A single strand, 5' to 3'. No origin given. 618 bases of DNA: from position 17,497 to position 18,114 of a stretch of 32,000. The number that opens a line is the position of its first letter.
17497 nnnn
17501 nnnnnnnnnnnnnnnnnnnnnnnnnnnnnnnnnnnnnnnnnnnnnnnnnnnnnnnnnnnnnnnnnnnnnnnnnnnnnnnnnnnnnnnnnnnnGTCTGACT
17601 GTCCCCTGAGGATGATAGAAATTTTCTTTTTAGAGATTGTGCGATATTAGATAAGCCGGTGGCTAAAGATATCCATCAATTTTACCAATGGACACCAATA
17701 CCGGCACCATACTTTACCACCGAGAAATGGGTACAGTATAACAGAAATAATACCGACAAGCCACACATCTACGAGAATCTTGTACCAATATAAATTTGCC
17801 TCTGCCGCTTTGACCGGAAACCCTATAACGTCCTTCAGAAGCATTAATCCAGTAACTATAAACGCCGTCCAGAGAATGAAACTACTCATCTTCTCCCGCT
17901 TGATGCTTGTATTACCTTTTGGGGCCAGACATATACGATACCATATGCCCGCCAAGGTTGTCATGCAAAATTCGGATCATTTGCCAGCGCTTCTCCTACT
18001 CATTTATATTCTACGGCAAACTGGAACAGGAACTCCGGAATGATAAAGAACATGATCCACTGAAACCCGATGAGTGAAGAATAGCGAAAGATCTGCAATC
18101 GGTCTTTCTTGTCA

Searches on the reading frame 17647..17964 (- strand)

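Call 13: search_protein_families(library=pfam, proteins=[window:17647-17964:-])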
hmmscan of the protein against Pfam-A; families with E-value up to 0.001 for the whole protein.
window:17647-17964:- (105 aa): 1 family
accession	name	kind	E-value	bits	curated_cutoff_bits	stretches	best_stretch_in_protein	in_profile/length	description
PF12801.12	Fer4_5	-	2.8e-05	24.4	22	1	67-101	4-38/48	4Fe-4S binding domain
